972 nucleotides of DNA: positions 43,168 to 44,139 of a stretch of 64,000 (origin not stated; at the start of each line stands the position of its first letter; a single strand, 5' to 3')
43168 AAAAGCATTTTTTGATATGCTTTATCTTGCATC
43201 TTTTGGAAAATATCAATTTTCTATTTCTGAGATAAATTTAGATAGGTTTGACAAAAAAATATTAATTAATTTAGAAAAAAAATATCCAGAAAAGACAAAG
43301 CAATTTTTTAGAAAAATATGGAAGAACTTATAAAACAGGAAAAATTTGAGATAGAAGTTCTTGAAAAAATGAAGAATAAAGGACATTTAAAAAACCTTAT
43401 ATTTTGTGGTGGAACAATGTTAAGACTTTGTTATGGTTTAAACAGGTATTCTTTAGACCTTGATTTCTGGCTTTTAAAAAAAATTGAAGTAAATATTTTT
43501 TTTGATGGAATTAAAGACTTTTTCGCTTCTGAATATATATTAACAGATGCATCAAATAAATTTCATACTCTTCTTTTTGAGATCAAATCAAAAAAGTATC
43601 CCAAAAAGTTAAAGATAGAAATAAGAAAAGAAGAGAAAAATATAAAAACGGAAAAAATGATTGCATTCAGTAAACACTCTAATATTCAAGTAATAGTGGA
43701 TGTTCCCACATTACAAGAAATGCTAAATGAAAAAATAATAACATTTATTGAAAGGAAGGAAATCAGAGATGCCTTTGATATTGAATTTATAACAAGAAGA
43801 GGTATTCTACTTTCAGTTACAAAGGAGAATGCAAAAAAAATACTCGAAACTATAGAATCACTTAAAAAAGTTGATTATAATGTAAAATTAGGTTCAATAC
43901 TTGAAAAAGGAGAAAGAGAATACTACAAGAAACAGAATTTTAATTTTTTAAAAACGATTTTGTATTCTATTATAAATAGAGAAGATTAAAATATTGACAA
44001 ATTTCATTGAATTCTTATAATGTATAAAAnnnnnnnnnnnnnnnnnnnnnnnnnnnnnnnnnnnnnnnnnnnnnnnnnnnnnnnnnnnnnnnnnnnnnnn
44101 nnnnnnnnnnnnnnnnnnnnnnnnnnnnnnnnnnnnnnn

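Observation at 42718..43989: AbiEi/AbiEii-type abortive-infection toxin-antitoxin pair with a palindromic operator, wedged between a lipid kinase gene and leuS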

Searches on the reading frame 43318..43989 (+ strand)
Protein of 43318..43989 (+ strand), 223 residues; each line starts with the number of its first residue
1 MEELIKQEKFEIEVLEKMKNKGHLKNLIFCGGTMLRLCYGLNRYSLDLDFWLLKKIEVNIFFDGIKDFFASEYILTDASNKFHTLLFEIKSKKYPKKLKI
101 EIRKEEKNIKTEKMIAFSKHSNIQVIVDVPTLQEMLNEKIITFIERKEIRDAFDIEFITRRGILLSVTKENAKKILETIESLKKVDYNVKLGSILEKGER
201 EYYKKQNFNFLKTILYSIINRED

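Call 3: search_protein_families(library=pfam, proteins=[window:43318-43989:+], max_evalue=1)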
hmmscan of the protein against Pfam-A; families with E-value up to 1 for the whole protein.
window:43318-43989:+ (223 aa): 2 families
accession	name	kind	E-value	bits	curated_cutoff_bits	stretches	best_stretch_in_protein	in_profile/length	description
PF08843.17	AbiEii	-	2.1e-15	57.7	22.5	1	18-167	6-177/238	Nucleotidyl transferase AbiEii toxin, Type IV TA system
PF01806.23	Paramyxo_P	-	0.0055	16.6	27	1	105-208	1-101/248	Paramyxovirinae P phosphoprotein C-terminal region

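Call 4: search_protein_families(library=padloc, proteins=[window:43318-43989:+], max_evalue=1)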
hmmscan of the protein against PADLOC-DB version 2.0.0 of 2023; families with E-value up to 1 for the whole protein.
window:43318-43989:+ (223 aa): 19 families
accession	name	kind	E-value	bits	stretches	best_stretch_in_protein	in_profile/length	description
PDLC02330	AbiEii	-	6.3e-86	285.6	1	1-218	1-218/219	AbiEii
PDLC02296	AbiEii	-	7.8e-20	69.2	1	1-212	20-249/282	AbiEii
PDLC02307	AbiEii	-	4.6e-19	67.1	1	8-190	9-175/219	AbiEii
PDLC02323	AbiEii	-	2.7e-15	54.7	1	23-163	36-188/248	AbiEii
PDLC02313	AbiEii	-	2.1e-14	51.7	1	5-160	22-190/254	AbiEii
PDLC02324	AbiEii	-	2.4e-13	48.4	1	10-166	9-162/231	AbiEii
PDLC02328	AbiEii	-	9.2e-13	46.6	1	23-161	11-144/203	AbiEii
PDLC02293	AbiEii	-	1.4e-11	42.5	1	14-104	29-136/270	AbiEii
PDLC02304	AbiEii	-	1.9e-11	42.4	1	17-211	33-234/260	AbiEii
PDLC02318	AbiEii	-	7.4e-11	39.9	1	14-164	29-189/280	AbiEii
PDLC02294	AbiEii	-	1.8e-10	39.1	1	25-161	43-188/260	AbiEii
PDLC02305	AbiEii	-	1.2e-06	26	1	13-189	30-218/306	AbiEii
PDLC02298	AbiEii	-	2.9e-06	24.9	1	14-185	14-186/220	AbiEii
PDLC02306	AbiEii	-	8.9e-05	20.2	2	25-51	39-65/280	AbiEii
PDLC02303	AbiEii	-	0.0001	19.8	1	125-178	148-201/249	AbiEii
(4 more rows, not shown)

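Call 5: search_protein_families(library=ncbifam, proteins=[window:43318-43989:+], max_evalue=1)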
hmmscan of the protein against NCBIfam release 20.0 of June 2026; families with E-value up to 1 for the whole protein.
window:43318-43989:+ (223 aa): 0 families

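Call 9: find_encoding_contigs(protein=window:43318-43989:+, flank=6000, max_places=10)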
Protein window:43318-43989:+ (223 aa): no gene with exactly this product is on record in the collection.

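Call 14: find_homologous_proteins(query=window:43318-43989:+, max_evalue=0.00001)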
Query window:43318-43989:+ (223 aa): 2674 proteins with E <= 0.00001 among 3197 candidates; the best 120 are listed.
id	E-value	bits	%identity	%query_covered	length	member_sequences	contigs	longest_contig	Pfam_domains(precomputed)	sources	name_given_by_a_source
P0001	1.4e-135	467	100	100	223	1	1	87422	PF08843.18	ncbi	-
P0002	3.0e-76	274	59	95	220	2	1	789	PF08843.18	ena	-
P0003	1.8e-74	268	59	99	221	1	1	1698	PF08843.18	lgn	-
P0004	3.4e-73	264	60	93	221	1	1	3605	PF08843.18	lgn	-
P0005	4.1e-73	263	58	95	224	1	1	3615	PF08843.18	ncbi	-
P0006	1.4e-72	262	58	99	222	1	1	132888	PF08843.18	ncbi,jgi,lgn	-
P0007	1.8e-72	261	54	96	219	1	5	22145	PF08843.18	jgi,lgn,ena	-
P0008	3.0e-72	261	60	93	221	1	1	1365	PF08843.18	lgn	-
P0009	1.3e-71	259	58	98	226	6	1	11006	PF08843.18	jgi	-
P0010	1.5e-71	258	58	96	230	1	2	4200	PF08843.18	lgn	-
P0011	2.5e-71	258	57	95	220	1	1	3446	PF08843.18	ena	-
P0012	3.1e-71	257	56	96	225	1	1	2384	PF08843.18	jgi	jgi:predicted nucleotidyltransferase component of viral defense system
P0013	3.4e-71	257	58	95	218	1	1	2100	PF08843.18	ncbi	ncbi:MAG: nucleotidyl transferase AbiEii/AbiGii toxin family protein [Thermodesulfovibrionales bacte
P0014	3.7e-71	257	58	96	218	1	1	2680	PF08843.18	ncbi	ncbi:MAG: nucleotidyl transferase AbiEii/AbiGii toxin family protein [Caldimicrobium sp.]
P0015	3.7e-71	257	58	95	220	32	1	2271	PF08843.18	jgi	jgi:predicted nucleotidyltransferase component of viral defense system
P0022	1.3e-70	255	55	96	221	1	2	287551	PF08843.18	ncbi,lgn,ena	-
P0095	3.1e-68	247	57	95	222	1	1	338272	PF08843.18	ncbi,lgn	-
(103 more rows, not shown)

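Call 15: find_encoding_contigs(protein=P0001, flank=10000, max_places=6)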
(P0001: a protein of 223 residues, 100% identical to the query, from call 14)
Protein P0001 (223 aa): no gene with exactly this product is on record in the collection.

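Call 16: list_cluster_members(proteins=[P0001, P0006, P0022, P0095])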
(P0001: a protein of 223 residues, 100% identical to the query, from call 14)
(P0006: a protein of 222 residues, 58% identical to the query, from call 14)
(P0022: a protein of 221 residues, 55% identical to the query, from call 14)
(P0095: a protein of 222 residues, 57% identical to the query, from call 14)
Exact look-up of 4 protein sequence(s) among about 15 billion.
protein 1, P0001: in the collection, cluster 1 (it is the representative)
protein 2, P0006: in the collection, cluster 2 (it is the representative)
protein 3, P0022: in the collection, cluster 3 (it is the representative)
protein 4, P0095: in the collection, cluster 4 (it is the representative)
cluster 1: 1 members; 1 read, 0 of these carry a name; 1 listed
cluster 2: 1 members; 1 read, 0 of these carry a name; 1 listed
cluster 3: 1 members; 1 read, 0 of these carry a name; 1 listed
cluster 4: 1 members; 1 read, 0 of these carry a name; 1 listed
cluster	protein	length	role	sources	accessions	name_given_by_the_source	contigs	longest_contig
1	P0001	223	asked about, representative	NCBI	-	-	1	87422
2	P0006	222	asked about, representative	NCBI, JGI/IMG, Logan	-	-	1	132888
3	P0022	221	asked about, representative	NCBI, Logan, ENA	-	-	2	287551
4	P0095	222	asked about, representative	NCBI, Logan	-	-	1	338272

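Call 30: search_solved_structures(query=window:43318-43986:+, max_evalue=1, show_alignments=3)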
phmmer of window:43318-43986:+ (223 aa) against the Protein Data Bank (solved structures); distinct sequences matched with E-value up to 1: 4.
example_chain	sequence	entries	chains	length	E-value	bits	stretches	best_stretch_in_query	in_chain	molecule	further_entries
4o8s_A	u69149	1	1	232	2.5e-05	27.2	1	27-160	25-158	Putative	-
4ok0_A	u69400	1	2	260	3.4e-05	26.8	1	27-160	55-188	Putative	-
1ezj_A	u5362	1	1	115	0.097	15.5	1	145-212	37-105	NUCLEOCAPSID PHOSPHOPROTEIN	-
5brj_A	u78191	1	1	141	0.47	13.3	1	12-69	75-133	Two component response regulator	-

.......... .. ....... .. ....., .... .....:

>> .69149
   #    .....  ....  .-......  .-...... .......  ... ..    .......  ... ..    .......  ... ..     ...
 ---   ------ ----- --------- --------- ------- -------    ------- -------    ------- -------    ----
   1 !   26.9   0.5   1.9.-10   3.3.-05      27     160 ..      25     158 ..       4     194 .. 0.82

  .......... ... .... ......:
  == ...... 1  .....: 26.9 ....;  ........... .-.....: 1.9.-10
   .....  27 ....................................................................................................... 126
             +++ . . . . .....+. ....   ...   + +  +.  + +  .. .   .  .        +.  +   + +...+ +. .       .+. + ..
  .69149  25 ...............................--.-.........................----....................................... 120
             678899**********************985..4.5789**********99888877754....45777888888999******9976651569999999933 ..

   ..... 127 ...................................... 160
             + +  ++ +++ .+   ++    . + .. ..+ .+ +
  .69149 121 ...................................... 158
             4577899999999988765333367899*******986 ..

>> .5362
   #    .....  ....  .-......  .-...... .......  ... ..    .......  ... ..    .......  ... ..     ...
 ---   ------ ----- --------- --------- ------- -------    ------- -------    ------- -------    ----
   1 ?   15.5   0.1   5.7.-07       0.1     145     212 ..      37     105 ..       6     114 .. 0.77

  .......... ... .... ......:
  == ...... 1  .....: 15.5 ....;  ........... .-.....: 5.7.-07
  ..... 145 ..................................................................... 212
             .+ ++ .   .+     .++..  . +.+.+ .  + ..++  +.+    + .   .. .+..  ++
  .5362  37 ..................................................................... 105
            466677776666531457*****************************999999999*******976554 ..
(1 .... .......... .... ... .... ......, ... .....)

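Call 34: search_solved_structures(query=A1, max_evalue=1, show_alignments=0)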
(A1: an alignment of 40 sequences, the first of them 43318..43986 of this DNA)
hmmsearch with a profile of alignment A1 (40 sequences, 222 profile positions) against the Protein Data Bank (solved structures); distinct sequences matched with E-value up to 1: 5.
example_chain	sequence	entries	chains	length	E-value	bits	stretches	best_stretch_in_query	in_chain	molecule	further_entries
4o8s_A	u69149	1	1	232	5e-09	39.2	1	26-196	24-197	Putative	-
4ok0_A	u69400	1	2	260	6e-09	39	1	26-196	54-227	Putative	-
6y56_A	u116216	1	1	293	0.033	16.9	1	25-50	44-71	Uncharacterized protein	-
2c9w_A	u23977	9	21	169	0.79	12.4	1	51-112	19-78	SUPPRESSOR OF CYTOKINE SIGNALING 2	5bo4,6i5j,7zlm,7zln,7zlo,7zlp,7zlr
4jgh_A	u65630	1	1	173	0.84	12.3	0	51-112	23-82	Suppressor of cytokine signaling 2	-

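Call 40: find_related_loci(query=A1, collection=metagenome_contigs, flank=3000)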
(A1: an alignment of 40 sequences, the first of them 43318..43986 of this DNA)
Query A1 (223 aa) in metagenome_contigs; peptide patterns used: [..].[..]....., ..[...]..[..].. (x = any residue, [..] = any of these).
600 stretches matched a pattern (row limit reached: there are more); 402 encode a relative of the query (tblastn E <= 1e-3); the best 80 are kept; 80 distinct loci.
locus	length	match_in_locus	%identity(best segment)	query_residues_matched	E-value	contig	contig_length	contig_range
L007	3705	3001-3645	54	1-215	6e-79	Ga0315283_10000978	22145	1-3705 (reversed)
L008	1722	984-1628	56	1-215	1e-82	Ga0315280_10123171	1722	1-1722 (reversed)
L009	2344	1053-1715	52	1-221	2e-80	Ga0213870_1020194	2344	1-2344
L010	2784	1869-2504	53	1-212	2e-78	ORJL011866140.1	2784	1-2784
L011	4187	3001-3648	52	1-216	5e-77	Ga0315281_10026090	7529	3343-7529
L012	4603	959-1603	53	1-215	3e-77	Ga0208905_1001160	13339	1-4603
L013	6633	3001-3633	57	1-211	1e-76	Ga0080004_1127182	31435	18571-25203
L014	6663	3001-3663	52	1-221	1e-76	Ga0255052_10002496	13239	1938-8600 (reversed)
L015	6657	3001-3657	56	1-219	2e-76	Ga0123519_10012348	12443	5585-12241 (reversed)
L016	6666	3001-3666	54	1-222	9e-76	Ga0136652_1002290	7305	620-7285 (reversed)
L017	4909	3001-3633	60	1-211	5e-76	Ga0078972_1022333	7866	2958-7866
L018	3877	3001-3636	56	1-212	4e-76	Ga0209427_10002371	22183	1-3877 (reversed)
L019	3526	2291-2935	53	1-215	2e-76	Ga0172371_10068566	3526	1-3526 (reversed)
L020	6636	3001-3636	56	1-212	4e-76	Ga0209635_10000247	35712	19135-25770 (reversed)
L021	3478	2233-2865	60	1-211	4e-76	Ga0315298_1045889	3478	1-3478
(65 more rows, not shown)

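Call 57: predict_structure(alignment_id=A1)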
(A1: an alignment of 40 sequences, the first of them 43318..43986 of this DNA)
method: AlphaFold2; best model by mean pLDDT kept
length: 223 residues; sequences in the alignment: 40
mean_pLDDT: 95.1   pTM: 0.90
mean pLDDT of the five models: 95.1, 95.1, 95.0, 94.1, 93.8
residues with pLDDT >= 90: 196; 70-90: 26; 50-70: 1; < 50: 0
segments of 3 or more residues with pLDDT < 50: none
pLDDT, mean of each block of 10 residues (from residue 1): 94 98 97 97 93 94 98 98 97 97 92 97 98 97 95 97 96 97 91 86 92 97 71
secondary structure, 60 per line:
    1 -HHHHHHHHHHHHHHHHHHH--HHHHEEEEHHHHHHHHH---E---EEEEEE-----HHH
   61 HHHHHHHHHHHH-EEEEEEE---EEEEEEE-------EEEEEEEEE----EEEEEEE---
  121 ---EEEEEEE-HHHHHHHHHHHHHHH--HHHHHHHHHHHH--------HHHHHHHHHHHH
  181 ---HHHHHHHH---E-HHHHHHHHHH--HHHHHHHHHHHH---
elements in order: H2-20 H23-26 E27-30 H31-39 E47-52 H58-72 E74-80 E84-90 E98-106 E111-117 E124-130 H132-146 H149-160 H169-180 H184-191 H197-206 H209-220

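Call 61: fold_search(model_id=the predicted structure, library=pdb)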
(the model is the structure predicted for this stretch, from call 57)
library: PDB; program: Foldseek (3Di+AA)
matches with E <= 10: 441; with E <= 0.001: 4
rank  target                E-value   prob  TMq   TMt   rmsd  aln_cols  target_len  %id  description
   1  4ok0_B                4.3e-08  1.00  0.54  0.53   6.5       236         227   19  Crystal structure of putative nucleotidyltransferase from H. pylori (released 2014-04-09)
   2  4ok0_A                1.1e-07  1.00  0.56  0.55   5.7       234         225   19  Crystal structure of putative nucleotidyltransferase from H. pylori (released 2014-04-09)
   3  4o8s                  1.3e-07  1.00  0.54  0.53   6.1       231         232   19  Crystal structure of JHP933 from Helicobacter pylori (released 2014-09-10)
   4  8an4_A                5.1e-04  1.00  0.49  0.54  10.4       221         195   10  MenT1 toxin (rv0078a) from Mycobacterium tuberculosis H37Rv (released 2023-08-02)
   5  6wt9                  2.5e-03  0.94  0.32  0.26  14.1       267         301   15  Structure of STING-associated CdnE c-di-GMP synthase from Capnocytophaga granulosa (released 2020-09-09)
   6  7ljn_B                2.3e-02  0.60  0.30  0.22  16.0       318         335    9  Structure of the Bradyrhizobium diazoefficiens CD-NTase CdnG in complex with GTP (released 2021-06-02)
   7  4zrl_A                6.0e-02  0.96  0.31  0.24   4.9       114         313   10  Structure of the non canonical Poly(A) polymerase complex GLD-2 - GLD-3 (released 2015-07-08)
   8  3wfp_C                6.3e-02  0.41  0.29  0.19  10.4       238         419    9  tRNA processing enzyme (apo form 2) (released 2014-01-01)
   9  7ljn_A                7.5e-02  0.38  0.25  0.18  13.1       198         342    9  Structure of the Bradyrhizobium diazoefficiens CD-NTase CdnG in complex with GTP (released 2021-06-02)
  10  6l3f                  8.4e-02  0.80  0.36  0.27  10.3       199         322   14  The structure of UTP:RNA uridylyltransferase 1 (URT1) in in Arabidopsis (released 2020-01-29)
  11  6lbk_B                8.9e-02  0.54  0.33  0.25  14.5       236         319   10  Structure of rat GLD-2 (Terminal nucleotidyltransferase 2, TENT2) (released 2020-07-22)
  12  6l8k                  9.4e-02  0.97  0.33  0.24   4.0       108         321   16  Structure of URT1 in complex with UTP (released 2020-01-29)
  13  6lbj_B                9.4e-02  0.69  0.25  0.18   8.3       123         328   15  Structure of mouse GLD-2 (Terminal nucleotidyltransferase 2, TENT2) (released 2020-07-22)
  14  3wfp_A                1.0e-01  0.28  0.26  0.16  11.3       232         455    9  tRNA processing enzyme (apo form 2) (released 2014-01-01)
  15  6ywp_A                1.3e-01  0.82  0.29  0.20   5.7       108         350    9  Structure of apo-CutA (released 2020-08-05)
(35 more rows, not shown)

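Call 62: search_dna_similar(query=window:43318-43986:+, collection=plasmids, mode=protein, max_rows=12)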
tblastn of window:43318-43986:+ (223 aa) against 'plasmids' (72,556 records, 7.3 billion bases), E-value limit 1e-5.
No match.

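Call 63: search_dna_similar(query=window:43318-43986:+, collection=phages, mode=protein, max_rows=8)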
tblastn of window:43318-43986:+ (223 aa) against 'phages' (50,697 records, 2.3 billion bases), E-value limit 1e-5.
No match.
